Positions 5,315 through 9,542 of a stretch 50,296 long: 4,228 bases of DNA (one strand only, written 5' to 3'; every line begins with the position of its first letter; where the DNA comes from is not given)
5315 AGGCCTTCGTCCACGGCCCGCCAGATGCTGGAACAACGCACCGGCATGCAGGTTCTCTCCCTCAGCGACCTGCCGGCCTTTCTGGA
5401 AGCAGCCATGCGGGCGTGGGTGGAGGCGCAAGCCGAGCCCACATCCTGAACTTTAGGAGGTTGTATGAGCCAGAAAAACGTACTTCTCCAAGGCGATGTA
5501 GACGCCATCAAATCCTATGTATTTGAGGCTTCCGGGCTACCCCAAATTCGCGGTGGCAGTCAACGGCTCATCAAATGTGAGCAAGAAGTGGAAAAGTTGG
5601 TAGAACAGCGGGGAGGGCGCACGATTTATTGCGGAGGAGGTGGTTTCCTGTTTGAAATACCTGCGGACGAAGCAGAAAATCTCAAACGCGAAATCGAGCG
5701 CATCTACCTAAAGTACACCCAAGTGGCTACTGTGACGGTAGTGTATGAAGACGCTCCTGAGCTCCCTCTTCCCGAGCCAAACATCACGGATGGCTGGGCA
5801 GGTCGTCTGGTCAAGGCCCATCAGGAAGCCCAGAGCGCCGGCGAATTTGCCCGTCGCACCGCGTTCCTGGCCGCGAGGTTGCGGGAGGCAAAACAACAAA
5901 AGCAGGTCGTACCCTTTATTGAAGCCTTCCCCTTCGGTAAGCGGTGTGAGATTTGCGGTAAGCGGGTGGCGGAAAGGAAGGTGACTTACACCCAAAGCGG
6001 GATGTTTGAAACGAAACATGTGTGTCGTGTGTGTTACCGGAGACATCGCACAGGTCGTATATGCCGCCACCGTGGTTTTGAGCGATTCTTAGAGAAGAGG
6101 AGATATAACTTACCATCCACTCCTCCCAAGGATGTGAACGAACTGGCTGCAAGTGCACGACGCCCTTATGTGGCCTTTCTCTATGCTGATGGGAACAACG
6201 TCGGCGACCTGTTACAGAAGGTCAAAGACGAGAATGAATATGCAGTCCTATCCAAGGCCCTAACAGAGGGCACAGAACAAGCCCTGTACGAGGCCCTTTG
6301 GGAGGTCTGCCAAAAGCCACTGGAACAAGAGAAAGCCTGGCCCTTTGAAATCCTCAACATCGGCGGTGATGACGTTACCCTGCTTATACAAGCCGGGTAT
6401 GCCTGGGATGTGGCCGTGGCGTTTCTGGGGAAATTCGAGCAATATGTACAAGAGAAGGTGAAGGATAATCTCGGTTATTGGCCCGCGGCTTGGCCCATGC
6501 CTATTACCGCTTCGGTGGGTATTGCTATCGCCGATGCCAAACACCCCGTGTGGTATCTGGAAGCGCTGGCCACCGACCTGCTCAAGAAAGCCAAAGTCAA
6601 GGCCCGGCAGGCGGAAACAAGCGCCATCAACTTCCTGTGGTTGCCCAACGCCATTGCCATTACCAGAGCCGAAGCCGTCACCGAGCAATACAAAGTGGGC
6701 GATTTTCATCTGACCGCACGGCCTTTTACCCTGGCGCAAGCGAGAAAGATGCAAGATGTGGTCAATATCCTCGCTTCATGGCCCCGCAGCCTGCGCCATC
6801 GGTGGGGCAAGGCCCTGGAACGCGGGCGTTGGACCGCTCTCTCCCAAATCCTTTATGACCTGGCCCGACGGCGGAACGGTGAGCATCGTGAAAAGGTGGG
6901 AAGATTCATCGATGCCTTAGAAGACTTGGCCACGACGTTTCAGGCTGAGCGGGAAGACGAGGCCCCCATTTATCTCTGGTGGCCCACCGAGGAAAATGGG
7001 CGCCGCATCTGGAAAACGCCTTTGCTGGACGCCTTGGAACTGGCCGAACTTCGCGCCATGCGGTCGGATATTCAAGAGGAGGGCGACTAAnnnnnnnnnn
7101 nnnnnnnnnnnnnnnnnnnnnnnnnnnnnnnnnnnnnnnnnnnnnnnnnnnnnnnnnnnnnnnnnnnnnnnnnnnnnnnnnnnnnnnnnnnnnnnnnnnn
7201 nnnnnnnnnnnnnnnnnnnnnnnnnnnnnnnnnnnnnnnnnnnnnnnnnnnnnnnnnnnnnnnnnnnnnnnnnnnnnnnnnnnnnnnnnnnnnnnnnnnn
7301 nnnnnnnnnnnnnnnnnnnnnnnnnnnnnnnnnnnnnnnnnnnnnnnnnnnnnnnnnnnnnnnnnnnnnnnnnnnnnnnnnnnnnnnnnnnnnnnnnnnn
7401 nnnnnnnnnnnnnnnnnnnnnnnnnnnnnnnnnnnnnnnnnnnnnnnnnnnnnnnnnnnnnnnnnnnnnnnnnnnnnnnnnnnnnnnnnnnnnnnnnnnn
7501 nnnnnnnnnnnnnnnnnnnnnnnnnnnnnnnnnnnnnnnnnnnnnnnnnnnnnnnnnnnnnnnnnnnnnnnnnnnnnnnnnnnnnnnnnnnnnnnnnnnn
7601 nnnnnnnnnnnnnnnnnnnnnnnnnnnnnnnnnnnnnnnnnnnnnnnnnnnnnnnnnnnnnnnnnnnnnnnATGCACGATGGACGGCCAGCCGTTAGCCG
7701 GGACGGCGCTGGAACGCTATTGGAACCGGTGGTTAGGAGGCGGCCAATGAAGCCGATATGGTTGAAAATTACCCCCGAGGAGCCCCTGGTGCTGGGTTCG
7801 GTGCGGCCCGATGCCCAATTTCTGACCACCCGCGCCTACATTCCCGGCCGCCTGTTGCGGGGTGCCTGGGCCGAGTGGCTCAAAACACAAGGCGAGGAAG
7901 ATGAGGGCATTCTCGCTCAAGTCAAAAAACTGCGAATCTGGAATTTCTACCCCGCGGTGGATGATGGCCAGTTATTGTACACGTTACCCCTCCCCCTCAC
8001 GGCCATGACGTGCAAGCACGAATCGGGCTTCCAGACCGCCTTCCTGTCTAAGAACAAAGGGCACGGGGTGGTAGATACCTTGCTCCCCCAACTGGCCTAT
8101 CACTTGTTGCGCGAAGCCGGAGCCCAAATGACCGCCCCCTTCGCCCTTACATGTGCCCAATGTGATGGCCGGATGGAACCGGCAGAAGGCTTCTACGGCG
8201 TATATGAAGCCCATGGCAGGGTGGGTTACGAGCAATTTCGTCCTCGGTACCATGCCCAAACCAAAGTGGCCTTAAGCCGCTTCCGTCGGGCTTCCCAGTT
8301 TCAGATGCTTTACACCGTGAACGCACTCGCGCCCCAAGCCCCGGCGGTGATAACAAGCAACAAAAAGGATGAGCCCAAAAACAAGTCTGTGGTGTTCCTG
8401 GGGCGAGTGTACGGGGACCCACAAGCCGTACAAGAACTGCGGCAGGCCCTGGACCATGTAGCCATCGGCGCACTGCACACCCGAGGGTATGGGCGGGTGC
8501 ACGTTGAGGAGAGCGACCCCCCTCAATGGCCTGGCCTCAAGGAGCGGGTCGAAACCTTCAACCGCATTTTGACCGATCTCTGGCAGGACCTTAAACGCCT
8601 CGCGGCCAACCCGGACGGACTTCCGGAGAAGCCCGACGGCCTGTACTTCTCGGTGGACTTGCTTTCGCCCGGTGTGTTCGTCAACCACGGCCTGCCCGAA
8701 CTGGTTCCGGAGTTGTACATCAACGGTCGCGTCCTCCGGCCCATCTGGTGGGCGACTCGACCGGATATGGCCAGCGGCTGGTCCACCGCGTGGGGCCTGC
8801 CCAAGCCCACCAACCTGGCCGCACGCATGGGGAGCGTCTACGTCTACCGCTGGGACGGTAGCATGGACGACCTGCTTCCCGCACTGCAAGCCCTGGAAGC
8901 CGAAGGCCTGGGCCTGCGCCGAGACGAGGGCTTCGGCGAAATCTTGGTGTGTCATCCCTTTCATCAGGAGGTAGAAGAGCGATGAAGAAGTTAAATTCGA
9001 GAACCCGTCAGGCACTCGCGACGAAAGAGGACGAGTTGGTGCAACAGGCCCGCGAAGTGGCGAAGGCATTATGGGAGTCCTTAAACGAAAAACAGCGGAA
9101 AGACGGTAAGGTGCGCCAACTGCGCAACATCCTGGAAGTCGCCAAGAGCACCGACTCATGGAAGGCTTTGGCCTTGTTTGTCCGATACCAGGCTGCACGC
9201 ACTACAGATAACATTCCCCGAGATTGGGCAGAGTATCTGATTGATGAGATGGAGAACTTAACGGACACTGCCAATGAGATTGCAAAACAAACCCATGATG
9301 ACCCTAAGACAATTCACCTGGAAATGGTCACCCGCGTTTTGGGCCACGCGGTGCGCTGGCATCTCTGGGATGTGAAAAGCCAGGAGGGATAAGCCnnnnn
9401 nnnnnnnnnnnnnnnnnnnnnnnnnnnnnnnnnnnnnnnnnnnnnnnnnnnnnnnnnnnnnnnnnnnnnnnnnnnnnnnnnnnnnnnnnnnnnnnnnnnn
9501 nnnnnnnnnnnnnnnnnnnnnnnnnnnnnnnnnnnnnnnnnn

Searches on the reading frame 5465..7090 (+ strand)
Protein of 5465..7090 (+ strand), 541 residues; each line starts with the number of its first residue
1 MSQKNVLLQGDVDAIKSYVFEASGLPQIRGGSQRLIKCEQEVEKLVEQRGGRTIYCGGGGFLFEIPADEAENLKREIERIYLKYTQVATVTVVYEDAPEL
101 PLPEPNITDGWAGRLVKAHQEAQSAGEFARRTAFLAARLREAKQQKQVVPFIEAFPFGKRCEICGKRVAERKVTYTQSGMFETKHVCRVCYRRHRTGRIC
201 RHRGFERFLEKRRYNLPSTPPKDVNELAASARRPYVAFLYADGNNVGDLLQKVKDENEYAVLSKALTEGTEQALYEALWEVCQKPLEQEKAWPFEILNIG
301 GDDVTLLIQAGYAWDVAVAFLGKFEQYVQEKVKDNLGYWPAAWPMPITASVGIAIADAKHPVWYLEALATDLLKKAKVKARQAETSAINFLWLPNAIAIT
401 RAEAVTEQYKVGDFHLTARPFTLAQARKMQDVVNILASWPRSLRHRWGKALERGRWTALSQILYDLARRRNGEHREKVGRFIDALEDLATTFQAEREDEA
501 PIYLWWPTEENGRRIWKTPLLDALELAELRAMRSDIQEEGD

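Call 8: search_protein_families(library=pfam, proteins=[window:5465-7090:+], max_evalue=0.01)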
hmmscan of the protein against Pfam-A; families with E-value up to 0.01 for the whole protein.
window:5465-7090:+ (541 aa): 1 family
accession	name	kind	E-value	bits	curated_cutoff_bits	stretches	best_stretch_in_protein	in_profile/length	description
PF22335.1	Cas10-Cmr2_palm2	-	1.1e-20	74.5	27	2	235-380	1-127/133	Cas10/Cmr2, second palm domain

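Call 10: search_protein_families(library=ncbifam, proteins=[window:5465-7090:+], max_evalue=0.01)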
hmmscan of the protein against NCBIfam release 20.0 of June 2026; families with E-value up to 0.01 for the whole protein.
window:5465-7090:+ (541 aa): 2 families
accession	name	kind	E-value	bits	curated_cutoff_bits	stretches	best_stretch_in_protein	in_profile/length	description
TIGR02577.1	cas_TM1794_Cmr2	equivalog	5.1e-17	61.9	79.4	1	227-377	351-509/510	type III-B CRISPR-associated protein Cas10/Cmr2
TIGR02578.2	cas_TM1811_Csm1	equivalog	1.5e-12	47.1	170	2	223-489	495-733/753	type III-A CRISPR-associated protein Cas10/Csm1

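Call 11: search_protein_families(library=padloc, proteins=[window:5465-7090:+], max_evalue=0.01)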
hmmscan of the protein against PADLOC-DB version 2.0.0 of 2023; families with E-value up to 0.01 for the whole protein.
window:5465-7090:+ (541 aa): 14 families
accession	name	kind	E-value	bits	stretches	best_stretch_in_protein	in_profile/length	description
PDLC00919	Cas10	-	3.8e-73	245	1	5-423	3-414/414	Cas10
PDLC01529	Cas10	-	3.9e-64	215.3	1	6-423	2-370/370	CAS-III; effector_LS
PDLC02057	Cas10d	-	1.2e-31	108.5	1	117-529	94-456/462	-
PDLC02058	Cas10d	-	1e-25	88.5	1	220-386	162-304/441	-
PDLC01422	Cas10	-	5.2e-22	76.6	1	219-487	262-492/519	CAS-III; effector_LS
PDLC01292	Cas10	-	4.1e-20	70.6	2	61-382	75-384/387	CAS-III; effector_LS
PDLC01444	Cas10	-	9e-18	62.4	2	224-382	370-504/605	CAS-III; effector_LS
PDLC00917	Cas10b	-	1.4e-17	61.9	1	227-377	351-509/510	"CRISPR-associated protein Cas10/Cmr2, subtype III-B"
PDLC02054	Cas10b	-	4.6e-08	30.3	1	223-382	268-401/537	-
PDLC00916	Cas10a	-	4.7e-08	30.4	1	232-377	521-649/650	"CRISPR-associated protein Cas10/Csm1, subtype III-A/MTUBE"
PDLC01415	Cas10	-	9.2e-07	25.6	1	238-426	244-446/593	CAS-III; effector_LS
PDLC01293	Cas10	-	5.5e-06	23.6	1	221-377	441-576/577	CAS-III; effector_LS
PDLC02051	Cas10b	-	0.00014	19.2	0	6-66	246-304/479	-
PDLC02055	Cas10b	-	0.00072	16.4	1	235-377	218-341/487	-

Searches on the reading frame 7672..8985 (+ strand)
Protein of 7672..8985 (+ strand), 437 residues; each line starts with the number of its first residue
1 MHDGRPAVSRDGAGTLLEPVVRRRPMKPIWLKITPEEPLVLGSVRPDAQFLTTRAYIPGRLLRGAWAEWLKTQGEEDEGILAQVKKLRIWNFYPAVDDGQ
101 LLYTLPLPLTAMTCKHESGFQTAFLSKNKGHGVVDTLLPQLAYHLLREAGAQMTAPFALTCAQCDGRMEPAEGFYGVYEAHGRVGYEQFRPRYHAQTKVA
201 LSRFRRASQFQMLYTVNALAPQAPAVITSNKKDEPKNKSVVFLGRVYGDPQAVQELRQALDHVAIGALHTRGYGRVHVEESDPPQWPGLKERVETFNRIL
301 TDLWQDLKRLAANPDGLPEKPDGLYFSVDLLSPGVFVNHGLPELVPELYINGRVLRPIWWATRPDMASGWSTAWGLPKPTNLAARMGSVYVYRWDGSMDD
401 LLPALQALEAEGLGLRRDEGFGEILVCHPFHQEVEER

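Call 8: search_protein_families(library=pfam, proteins=[window:7672-8985:+], max_evalue=0.01)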
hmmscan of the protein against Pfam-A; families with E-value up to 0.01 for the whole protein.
window:7672-8985:+ (437 aa): 2 families
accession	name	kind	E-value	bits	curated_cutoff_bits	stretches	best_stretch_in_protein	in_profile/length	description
PF03787.20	RAMPs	-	1.6e-05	26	22.1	1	33-276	2-188/189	RAMP superfamily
PF09700.15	Cas_Cmr3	-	0.0004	20.4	21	1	324-426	261-364/367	CRISPR-associated protein (Cas_Cmr3)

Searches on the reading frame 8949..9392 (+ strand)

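Call 8: search_protein_families(library=pfam, proteins=[window:8949-9392:+], max_evalue=0.01)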
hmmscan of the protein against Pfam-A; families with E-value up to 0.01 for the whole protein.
window:8949-9392:+ (147 aa): 0 families

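Call 10: search_protein_families(library=ncbifam, proteins=[window:8949-9392:+], max_evalue=0.01)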
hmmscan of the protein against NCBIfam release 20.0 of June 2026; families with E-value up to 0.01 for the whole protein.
window:8949-9392:+ (147 aa): 0 families

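Call 11: search_protein_families(library=padloc, proteins=[window:8949-9392:+], max_evalue=0.01)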
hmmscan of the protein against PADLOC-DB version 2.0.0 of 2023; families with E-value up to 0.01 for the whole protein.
window:8949-9392:+ (147 aa): 6 families
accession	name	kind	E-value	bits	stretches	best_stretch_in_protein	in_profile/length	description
PDLC01519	Csm2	-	5.3e-34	115.3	1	15-146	2-123/126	CAS-III-D; effector_SS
PDLC01474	Csm2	-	1.6e-23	81.4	1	13-145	7-136/138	CAS-III-D; effector_SS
PDLC01011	Csm2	-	2.7e-23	80.6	1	13-146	8-142/148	Csm2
PDLC01531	Csm2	-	8.5e-08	30.6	1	19-136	4-115/128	CAS-III-A; effector_SS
PDLC01487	Csm2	-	1.5e-05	23.1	1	28-117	3-86/116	CAS-III-D; effector_SS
PDLC01503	Csm2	-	0.0034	15.7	1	25-107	5-76/116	CAS-III-D; effector_SS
